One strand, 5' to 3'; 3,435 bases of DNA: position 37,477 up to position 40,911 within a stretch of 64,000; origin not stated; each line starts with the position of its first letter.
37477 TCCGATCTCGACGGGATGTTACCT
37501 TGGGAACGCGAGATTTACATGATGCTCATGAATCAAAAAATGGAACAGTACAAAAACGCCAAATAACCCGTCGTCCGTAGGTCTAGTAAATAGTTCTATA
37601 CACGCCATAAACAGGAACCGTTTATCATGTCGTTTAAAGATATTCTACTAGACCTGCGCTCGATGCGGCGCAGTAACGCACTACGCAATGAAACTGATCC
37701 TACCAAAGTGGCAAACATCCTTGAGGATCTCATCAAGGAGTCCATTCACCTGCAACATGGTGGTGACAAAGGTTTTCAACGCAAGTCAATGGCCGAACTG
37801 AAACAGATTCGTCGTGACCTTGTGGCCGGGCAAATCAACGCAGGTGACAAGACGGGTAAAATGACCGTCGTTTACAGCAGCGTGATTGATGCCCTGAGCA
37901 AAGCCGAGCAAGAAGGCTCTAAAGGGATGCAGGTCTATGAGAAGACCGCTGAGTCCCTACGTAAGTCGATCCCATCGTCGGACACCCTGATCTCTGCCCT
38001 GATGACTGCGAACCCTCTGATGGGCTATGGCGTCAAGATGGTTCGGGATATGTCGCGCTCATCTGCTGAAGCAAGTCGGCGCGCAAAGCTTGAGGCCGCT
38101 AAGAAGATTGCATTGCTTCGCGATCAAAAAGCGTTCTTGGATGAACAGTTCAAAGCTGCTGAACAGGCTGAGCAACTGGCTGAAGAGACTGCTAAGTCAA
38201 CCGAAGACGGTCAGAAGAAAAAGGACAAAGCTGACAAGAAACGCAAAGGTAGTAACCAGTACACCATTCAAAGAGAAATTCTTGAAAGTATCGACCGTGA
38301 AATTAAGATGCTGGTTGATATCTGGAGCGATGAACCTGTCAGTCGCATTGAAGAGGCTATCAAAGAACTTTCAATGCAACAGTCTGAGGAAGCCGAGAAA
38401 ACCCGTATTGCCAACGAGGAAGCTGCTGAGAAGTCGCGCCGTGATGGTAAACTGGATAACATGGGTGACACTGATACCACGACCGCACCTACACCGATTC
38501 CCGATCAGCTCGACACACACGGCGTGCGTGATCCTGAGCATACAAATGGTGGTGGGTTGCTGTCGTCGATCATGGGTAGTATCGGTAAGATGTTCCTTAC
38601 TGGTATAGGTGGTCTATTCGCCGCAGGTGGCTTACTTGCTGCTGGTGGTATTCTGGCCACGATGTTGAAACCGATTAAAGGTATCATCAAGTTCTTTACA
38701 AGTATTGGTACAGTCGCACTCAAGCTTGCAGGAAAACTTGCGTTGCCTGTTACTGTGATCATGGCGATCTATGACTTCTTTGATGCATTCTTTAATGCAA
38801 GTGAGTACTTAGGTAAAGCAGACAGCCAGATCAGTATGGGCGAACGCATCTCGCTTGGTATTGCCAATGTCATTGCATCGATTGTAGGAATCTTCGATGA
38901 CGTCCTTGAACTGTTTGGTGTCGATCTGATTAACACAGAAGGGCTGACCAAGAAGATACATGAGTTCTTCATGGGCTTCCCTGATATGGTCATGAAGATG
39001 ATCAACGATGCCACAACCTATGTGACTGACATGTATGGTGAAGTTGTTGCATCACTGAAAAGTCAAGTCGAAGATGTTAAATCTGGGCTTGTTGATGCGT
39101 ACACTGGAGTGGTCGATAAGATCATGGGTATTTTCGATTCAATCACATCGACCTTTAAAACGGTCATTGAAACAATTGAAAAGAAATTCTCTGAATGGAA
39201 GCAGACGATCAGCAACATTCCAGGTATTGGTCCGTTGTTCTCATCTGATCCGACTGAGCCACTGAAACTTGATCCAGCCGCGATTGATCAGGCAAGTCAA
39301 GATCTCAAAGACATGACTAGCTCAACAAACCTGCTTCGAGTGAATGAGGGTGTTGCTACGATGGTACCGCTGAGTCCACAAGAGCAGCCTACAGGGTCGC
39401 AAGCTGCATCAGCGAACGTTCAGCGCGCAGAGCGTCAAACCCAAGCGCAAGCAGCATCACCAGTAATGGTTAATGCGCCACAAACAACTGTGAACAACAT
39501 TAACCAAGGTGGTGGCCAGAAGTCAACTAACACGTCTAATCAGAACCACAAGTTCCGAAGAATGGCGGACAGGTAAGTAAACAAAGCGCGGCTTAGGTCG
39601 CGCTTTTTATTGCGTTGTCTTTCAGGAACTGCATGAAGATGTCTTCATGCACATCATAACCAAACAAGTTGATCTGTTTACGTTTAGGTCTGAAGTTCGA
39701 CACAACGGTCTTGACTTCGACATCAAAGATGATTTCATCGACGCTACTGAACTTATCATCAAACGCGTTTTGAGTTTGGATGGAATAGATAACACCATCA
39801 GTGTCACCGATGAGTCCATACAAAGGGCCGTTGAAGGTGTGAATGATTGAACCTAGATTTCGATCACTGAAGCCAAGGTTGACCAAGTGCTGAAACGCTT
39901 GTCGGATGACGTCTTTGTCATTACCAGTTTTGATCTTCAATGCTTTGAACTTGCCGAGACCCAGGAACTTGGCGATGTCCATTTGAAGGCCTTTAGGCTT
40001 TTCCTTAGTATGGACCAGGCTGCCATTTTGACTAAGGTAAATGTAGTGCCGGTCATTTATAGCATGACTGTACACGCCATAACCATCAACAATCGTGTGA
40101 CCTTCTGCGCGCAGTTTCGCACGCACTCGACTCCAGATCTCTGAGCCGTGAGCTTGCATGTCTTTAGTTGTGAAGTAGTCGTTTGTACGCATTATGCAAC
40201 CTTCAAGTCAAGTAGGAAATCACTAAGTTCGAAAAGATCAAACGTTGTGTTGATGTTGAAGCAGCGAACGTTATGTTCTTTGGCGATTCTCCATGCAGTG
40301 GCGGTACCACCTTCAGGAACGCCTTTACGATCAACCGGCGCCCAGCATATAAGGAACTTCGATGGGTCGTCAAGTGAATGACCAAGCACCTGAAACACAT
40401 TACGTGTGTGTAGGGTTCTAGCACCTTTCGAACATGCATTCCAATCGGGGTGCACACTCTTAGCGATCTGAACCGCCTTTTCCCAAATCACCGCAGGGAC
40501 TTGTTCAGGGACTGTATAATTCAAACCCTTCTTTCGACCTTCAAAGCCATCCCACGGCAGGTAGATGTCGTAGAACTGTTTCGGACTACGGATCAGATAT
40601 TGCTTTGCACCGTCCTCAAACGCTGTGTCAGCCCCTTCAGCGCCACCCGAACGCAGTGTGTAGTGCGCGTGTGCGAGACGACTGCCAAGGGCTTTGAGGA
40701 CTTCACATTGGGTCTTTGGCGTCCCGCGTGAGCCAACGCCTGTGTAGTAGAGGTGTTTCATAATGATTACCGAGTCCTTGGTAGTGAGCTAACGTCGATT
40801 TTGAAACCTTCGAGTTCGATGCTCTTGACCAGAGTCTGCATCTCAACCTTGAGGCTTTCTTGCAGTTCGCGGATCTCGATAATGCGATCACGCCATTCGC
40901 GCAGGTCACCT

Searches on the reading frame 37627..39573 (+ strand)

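Call 13: search_protein_families(library=phrogs, proteins=[window:37627-39573:+], max_evalue=0.00001)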
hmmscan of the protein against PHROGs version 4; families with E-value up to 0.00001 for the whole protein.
window:37627-39573:+ (649 aa): 4 families
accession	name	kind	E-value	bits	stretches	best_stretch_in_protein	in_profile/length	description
phrog_3799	-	unknown function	9.4e-14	52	1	98-523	51-471/651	-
phrog_1272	-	tail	5e-08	32.1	1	341-530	689-847/1606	tail length tape measure protein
phrog_1535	-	tail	1.1e-07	31.4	1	331-531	777-1001/1152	tail length tape measure protein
phrog_4200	-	tail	3.3e-07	30.2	1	353-529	329-490/732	tail length tape measure protein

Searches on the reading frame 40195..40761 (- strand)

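Call 53: search_protein_families(library=pfam, proteins=[window:40195-40761:-], max_evalue=0.01)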
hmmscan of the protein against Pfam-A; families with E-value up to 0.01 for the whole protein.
window:40195-40761:- (189 aa): 1 family
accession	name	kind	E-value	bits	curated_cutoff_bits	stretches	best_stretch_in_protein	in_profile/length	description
PF02481.21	DNA_processg_A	-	0.0012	18.5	29.6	1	9-53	50-94/212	DNA recombination-mediator protein A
